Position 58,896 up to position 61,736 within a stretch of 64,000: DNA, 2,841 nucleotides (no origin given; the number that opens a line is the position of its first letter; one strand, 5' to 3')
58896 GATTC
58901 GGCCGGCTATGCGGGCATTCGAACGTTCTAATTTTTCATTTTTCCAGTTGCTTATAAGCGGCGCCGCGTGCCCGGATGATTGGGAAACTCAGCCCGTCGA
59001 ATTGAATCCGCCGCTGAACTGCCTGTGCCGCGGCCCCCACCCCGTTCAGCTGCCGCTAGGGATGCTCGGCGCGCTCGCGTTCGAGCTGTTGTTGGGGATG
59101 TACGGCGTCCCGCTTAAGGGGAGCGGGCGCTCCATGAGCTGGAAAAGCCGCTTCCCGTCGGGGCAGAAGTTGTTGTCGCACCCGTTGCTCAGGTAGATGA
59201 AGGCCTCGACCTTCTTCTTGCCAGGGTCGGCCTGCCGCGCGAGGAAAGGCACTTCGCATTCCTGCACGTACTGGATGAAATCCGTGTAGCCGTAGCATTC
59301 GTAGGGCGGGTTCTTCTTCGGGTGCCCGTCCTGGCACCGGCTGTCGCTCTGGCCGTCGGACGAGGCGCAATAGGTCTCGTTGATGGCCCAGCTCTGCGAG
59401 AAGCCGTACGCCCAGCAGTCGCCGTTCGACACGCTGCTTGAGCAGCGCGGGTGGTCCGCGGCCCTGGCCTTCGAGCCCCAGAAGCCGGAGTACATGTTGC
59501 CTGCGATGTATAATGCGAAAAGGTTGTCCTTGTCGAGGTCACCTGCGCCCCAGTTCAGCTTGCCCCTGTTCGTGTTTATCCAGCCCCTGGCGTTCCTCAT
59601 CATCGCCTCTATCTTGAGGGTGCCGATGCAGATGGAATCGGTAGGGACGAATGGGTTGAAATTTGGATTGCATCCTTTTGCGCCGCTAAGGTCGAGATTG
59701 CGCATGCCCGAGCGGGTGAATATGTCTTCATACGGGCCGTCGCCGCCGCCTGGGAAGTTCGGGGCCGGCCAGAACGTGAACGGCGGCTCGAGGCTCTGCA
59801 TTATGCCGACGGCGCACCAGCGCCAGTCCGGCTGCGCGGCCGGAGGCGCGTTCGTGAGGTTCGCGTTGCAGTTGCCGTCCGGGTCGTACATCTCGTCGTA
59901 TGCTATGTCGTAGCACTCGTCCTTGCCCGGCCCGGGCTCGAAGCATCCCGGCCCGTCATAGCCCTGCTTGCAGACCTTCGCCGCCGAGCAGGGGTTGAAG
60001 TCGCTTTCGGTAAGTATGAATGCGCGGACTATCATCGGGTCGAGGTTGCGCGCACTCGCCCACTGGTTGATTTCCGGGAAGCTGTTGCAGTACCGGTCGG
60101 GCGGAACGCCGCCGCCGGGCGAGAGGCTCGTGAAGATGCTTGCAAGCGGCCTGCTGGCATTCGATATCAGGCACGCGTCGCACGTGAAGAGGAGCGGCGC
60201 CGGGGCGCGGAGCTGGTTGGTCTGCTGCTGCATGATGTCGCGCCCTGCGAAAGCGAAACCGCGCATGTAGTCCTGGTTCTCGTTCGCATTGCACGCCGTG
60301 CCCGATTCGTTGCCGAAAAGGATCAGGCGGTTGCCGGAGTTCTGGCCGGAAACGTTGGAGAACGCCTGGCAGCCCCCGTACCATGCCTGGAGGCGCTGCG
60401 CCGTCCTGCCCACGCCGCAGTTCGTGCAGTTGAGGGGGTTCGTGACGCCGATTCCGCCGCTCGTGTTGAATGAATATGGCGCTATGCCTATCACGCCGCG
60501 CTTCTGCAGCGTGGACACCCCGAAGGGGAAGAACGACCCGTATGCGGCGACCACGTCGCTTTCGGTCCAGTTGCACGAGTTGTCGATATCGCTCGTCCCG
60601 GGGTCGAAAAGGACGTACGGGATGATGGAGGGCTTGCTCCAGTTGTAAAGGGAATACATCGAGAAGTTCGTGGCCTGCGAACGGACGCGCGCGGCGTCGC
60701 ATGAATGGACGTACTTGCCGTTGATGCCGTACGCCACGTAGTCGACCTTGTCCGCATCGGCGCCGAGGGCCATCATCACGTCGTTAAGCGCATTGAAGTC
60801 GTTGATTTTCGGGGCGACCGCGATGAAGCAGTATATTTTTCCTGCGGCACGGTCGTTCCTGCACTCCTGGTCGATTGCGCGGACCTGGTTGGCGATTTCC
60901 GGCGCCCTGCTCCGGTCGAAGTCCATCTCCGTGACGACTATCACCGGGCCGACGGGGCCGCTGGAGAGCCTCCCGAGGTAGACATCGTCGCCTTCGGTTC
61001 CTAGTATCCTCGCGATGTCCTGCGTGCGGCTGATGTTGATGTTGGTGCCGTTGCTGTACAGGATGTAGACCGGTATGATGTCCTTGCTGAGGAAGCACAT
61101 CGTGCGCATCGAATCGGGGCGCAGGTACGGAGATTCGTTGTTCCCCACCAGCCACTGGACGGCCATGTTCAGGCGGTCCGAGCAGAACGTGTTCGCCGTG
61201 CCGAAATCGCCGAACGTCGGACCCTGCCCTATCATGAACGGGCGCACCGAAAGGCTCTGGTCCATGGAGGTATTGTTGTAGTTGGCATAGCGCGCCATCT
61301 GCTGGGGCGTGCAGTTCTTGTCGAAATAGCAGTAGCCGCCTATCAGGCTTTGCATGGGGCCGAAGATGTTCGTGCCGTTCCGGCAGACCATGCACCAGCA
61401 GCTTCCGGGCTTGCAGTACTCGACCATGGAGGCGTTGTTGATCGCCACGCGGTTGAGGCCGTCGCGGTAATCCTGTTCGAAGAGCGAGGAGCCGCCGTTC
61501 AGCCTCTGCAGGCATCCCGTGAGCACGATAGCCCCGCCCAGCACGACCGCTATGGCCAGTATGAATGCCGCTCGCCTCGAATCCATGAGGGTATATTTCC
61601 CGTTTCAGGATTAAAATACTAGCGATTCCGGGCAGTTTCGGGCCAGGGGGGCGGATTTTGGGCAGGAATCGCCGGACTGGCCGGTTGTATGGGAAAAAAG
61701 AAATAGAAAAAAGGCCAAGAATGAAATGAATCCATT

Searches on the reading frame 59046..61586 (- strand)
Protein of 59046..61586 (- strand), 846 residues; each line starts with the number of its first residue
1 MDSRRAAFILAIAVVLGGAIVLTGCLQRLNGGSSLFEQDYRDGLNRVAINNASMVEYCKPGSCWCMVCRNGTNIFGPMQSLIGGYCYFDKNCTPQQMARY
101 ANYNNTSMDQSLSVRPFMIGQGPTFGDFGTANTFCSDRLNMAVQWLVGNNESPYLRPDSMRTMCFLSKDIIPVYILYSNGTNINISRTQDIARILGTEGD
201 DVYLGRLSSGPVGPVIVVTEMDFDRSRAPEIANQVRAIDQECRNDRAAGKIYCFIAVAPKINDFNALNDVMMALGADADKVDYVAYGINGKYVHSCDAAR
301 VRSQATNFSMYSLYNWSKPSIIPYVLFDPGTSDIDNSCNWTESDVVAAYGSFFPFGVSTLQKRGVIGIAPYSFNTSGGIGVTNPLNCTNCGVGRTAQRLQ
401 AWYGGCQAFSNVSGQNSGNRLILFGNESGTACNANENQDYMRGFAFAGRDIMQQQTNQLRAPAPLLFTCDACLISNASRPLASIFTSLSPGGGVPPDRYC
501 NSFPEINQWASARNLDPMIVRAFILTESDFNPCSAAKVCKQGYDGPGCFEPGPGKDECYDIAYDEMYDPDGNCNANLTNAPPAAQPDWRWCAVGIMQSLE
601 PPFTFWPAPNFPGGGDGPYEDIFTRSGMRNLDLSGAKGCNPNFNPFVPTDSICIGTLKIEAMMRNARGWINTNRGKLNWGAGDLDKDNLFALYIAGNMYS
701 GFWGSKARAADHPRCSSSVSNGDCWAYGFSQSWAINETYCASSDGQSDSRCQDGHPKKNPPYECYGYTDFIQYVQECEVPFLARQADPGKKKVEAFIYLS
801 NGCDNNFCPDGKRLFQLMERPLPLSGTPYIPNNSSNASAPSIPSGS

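Call 3: search_protein_families(library=pfam, proteins=[window:59046-61586:-], max_evalue=0.1)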
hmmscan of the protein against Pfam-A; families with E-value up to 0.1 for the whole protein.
window:59046-61586:- (846 aa): 1 family
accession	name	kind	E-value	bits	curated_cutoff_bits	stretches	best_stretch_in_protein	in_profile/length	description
PF01464.25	SLT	-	0.091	12.8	21.3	0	506-536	3-33/117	Transglycosylase SLT domain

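Call 48: search_solved_structures(query=A4, max_evalue=1, show_alignments=2)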
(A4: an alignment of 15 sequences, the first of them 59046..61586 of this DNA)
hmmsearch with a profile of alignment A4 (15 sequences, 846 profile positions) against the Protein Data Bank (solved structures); distinct sequences matched with E-value up to 1: 3.
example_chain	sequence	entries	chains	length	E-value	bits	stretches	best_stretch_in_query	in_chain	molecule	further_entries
4xp8_A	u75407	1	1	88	0.11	14.1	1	506-539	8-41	EtgA protein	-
8urn_A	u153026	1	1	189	0.31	12.6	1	505-539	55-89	EscI inner rod protein type III secretion system,EtgA protein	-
6gi3_B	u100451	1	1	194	0.9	11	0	505-539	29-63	Endo-type membrane-bound lytic murein transglycosylase A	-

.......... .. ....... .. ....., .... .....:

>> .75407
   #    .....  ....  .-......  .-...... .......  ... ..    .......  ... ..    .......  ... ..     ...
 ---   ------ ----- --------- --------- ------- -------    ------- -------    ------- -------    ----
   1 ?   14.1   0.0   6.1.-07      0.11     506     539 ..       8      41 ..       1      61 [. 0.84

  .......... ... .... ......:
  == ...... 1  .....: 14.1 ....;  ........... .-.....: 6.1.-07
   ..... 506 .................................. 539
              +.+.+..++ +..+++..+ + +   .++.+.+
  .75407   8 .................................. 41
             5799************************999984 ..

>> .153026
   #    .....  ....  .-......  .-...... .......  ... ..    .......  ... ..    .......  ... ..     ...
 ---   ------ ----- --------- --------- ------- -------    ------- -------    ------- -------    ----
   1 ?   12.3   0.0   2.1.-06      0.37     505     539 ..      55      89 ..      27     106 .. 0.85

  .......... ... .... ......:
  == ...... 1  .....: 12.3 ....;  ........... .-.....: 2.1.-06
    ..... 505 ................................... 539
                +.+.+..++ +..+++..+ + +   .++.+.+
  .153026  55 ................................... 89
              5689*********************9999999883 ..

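Call 74: search_protein_families(library=pfam, alignment_id=A4, max_evalue=1)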
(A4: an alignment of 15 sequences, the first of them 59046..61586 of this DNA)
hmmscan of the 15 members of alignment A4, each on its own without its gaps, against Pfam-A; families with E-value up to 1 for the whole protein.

A. member 1, window:59046-61586:- (846 aa): 1 family
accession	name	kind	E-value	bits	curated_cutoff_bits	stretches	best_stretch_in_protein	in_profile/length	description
PF01464.25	SLT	-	0.091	12.8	21.3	1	506-536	3-33/117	Transglycosylase SLT domain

B. families by the number of members that match (of 15 scanned): 3 families
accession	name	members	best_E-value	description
PF01464.25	SLT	11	0.0002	Transglycosylase SLT domain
PF20015.4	VMAP-M12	1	0.044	vWA-MoxR associated protein middle region (VMAP-M) 12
PF04914.18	DltD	1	0.34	DltD protein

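Call 75: search_protein_families(library=ncbifam, proteins=[window:59046-61586:-], max_evalue=0.1)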
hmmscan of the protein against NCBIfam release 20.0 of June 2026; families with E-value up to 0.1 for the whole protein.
window:59046-61586:- (846 aa): 0 families

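Call 76: search_protein_families(library=phrogs, proteins=[window:59046-61586:-], max_evalue=0.1)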
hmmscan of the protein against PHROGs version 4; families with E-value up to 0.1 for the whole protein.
window:59046-61586:- (846 aa): 0 families

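Call 78: find_related_loci(query=A4, collection=viral_contigs, flank=5000)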
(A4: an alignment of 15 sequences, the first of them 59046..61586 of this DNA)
Query A4 (846 aa) in viral_contigs; peptide patterns used: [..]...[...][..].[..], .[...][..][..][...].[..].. (x = any residue, [..] = any of these).
85 stretches matched a pattern, but none encodes a relative of the query by tblastn (E <= 1e-3).

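Call 99: search_protein_families(library=padloc, proteins=[window:59046-61586:-], max_evalue=0.01)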
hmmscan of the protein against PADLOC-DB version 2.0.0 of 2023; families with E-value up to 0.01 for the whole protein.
window:59046-61586:- (846 aa): 0 families
